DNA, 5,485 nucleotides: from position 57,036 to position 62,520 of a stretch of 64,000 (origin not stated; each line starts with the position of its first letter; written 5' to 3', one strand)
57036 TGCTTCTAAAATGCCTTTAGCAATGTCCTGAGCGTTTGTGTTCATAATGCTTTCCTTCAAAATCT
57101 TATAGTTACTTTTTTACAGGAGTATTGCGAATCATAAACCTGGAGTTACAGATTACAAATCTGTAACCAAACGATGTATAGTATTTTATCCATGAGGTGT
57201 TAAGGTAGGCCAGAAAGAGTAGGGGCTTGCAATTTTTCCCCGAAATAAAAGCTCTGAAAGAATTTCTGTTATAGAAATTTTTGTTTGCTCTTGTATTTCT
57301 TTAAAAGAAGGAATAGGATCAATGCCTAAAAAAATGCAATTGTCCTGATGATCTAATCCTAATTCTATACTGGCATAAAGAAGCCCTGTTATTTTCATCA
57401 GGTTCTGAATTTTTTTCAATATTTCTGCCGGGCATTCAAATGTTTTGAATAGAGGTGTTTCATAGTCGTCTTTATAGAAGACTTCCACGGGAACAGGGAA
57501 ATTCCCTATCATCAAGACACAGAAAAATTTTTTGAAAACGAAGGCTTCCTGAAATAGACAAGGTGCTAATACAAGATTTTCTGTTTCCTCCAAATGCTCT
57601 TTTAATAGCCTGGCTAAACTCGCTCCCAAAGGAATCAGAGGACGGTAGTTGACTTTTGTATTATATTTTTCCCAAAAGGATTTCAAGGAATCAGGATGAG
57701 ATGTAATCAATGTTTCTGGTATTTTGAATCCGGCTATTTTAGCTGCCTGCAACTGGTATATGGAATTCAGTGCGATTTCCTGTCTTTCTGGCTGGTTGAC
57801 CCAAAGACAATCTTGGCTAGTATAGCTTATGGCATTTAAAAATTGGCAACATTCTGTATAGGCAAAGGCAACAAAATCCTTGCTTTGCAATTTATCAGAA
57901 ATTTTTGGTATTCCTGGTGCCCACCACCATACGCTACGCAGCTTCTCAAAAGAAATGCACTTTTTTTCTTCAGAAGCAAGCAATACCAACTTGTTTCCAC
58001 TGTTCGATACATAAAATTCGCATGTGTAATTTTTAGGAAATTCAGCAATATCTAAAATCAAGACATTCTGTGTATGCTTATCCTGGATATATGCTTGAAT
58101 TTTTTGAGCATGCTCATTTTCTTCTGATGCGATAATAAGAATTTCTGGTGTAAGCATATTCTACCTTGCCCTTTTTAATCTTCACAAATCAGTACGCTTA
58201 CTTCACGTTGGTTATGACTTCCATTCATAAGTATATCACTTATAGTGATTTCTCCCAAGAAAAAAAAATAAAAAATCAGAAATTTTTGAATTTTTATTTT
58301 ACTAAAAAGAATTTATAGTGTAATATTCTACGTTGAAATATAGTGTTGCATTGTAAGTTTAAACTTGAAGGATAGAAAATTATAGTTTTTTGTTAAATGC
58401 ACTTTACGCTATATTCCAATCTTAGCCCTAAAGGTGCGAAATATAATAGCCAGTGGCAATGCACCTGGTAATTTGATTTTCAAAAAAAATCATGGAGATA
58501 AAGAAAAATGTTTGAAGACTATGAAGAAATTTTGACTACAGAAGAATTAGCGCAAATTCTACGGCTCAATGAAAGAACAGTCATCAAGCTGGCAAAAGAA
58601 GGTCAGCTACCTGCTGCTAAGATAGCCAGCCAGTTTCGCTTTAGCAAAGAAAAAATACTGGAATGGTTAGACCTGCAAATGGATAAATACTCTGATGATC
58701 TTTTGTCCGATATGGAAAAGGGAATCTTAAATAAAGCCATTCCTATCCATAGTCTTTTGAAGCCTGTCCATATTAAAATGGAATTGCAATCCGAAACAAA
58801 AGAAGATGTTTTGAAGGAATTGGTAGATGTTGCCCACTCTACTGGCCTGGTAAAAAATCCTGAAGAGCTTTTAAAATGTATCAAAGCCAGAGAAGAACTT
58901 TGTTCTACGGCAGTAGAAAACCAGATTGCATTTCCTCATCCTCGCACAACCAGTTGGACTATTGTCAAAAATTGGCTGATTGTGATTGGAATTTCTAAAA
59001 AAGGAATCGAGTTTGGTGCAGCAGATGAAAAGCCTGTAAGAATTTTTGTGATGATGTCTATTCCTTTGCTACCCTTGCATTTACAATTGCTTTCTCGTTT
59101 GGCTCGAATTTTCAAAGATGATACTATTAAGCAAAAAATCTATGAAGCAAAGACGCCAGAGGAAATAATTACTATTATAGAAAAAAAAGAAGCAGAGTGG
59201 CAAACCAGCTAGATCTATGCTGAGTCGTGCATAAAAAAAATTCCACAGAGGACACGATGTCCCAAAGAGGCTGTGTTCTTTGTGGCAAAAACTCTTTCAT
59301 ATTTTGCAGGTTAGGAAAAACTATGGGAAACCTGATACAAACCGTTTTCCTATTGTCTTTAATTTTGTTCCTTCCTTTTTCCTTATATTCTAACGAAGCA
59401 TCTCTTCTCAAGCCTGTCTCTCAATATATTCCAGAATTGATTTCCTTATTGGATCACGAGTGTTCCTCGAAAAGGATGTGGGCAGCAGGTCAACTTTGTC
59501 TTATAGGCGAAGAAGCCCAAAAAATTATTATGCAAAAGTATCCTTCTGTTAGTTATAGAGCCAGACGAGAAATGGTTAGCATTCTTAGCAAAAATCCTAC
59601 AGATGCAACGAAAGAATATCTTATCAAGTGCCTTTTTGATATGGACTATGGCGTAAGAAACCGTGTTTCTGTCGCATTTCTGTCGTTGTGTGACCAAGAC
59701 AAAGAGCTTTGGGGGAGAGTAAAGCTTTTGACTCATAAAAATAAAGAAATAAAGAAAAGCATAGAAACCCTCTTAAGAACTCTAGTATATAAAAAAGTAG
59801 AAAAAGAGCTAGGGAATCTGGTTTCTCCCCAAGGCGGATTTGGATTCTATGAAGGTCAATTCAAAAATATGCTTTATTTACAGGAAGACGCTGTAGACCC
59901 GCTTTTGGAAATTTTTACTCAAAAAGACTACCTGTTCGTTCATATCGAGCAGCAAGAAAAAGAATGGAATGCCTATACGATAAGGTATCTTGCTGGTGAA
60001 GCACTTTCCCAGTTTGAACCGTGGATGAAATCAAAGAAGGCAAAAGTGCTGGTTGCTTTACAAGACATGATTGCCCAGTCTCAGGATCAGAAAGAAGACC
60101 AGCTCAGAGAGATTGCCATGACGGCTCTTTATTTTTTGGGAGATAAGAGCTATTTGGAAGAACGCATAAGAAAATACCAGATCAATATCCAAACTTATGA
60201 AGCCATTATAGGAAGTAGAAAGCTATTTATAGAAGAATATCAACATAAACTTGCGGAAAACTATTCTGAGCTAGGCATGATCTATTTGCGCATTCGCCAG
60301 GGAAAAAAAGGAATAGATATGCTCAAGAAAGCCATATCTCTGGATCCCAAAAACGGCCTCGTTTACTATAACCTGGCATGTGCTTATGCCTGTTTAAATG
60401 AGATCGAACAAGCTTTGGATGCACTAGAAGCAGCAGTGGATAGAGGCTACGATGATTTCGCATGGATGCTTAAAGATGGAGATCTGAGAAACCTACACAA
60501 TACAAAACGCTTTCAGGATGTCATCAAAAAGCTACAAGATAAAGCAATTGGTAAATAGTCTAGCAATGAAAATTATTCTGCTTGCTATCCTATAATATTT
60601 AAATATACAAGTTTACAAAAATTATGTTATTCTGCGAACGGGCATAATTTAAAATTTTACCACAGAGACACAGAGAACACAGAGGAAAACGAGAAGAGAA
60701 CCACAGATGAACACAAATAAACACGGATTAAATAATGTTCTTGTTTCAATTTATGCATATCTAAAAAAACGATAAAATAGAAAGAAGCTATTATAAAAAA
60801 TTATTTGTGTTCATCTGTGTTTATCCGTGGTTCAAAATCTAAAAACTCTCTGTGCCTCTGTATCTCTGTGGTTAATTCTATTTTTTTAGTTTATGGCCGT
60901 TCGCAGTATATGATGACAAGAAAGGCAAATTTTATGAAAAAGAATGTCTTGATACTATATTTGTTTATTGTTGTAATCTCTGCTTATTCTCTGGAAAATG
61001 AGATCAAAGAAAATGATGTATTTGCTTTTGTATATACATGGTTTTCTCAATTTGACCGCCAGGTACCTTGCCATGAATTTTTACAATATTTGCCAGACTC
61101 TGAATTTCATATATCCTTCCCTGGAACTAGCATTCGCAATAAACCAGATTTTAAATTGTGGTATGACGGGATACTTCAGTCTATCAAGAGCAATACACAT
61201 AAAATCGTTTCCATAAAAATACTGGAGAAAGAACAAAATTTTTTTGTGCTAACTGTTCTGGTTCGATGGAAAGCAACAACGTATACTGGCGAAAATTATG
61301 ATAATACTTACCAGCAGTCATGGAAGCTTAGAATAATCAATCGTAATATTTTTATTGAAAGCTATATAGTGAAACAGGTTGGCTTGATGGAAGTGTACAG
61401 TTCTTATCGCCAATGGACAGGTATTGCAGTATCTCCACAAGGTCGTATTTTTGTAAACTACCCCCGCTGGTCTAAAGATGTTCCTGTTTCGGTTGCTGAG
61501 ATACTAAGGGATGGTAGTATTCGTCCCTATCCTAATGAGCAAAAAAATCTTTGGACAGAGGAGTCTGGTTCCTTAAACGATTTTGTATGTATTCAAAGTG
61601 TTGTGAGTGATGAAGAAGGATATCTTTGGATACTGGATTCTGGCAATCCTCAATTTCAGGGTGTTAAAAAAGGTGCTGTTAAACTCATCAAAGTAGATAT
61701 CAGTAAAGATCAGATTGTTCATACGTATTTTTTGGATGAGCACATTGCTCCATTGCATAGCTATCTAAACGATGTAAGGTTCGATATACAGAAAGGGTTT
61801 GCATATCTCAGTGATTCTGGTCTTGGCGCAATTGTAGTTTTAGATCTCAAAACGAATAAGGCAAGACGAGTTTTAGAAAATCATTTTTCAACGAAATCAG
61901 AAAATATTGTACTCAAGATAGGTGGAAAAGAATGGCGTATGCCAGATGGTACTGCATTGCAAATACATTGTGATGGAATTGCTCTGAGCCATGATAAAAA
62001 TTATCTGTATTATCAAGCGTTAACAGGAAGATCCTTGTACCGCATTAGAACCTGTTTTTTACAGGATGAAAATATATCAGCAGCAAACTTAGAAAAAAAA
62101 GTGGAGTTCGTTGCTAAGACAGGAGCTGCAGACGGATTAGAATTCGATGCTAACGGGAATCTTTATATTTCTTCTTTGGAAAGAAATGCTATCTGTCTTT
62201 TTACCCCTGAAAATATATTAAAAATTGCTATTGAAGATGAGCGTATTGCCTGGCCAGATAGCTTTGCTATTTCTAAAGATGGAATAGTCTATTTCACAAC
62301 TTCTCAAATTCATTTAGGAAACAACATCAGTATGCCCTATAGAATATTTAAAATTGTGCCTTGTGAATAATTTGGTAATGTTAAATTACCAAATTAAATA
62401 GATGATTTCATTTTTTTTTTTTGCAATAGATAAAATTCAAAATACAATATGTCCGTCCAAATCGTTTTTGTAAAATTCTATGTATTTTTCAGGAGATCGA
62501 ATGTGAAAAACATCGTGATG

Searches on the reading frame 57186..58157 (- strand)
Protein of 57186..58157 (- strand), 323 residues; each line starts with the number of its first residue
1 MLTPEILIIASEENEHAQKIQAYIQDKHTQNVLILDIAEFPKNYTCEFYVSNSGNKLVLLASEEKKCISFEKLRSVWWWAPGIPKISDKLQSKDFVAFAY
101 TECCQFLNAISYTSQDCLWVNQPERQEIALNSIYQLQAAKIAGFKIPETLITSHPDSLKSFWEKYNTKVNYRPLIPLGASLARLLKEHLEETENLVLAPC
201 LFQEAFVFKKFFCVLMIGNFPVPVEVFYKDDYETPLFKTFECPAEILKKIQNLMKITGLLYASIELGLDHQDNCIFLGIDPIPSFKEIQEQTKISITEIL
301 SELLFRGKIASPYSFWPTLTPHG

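Call 62: search_protein_families(library=pfam, max_evalue=0.001, proteins=[window:57186-58157:-])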
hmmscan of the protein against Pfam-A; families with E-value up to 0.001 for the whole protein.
window:57186-58157:- (323 aa): 1 family
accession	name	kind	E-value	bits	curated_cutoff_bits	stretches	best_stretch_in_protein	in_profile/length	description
PF21068.3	ATPgraspMvdD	-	0.00015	22.2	27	1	6-124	2-118/121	MvdD pre-ATP grasp domain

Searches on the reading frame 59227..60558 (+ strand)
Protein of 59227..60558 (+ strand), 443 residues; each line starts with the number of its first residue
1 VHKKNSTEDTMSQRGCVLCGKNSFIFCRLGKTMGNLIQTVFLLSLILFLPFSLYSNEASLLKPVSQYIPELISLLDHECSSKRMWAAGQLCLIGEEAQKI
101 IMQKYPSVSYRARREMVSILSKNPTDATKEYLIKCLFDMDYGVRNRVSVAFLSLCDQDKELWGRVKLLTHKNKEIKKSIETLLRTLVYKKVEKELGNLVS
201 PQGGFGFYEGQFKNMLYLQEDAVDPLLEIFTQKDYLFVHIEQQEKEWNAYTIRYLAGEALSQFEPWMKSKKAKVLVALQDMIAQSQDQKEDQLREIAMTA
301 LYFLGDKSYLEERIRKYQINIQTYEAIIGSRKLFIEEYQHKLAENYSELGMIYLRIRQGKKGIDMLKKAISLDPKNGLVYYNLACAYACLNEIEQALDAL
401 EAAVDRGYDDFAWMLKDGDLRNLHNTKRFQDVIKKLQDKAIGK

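Call 62: search_protein_families(library=pfam, max_evalue=0.001, proteins=[window:59227-60558:+])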
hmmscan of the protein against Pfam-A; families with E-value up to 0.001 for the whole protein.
window:59227-60558:+ (443 aa): 8 families
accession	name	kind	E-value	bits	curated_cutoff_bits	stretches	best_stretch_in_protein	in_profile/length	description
PF07719.23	TPR_2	-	2.8e-08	33.7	27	0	379-405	3-29/34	Tetratricopeptide repeat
PF00515.34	TPR_1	-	5.3e-08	32.8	27.8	0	379-404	3-28/34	Tetratricopeptide repeat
PF13431.12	TPR_17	-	8.3e-08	32.4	24.4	1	366-397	2-33/34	Tetratricopeptide repeat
PF13181.12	TPR_8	-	4.8e-07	29.9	25.7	0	343-376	1-34/34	Tetratricopeptide repeat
PF14559.12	TPR_19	-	3.3e-05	24.6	25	1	363-412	11-60/68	Tetratricopeptide repeat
PF13428.12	TPR_14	-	5.5e-05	23.9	23.5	0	348-384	6-42/44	Tetratricopeptide repeat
PF13646.12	HEAT_2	-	0.00016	22.3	27.7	0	68-146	1-82/88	HEAT repeats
PF13424.12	TPR_12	-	0.00032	21.3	30.1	0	343-405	3-73/77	Tetratricopeptide repeat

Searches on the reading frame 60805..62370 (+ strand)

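Call 62: search_protein_families(library=pfam, max_evalue=0.001, proteins=[window:60805-62370:+])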
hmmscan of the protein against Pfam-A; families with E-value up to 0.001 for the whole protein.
window:60805-62370:+ (521 aa): 2 families
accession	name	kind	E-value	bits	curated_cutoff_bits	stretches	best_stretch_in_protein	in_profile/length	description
PF03022.22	MRJP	-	1.5e-28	100.4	19.8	1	266-499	6-254/288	Major royal jelly protein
PF08450.18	SGL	-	1.7e-05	25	26.3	0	390-470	137-214/246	SMP-30/Gluconolactonase/LRE-like region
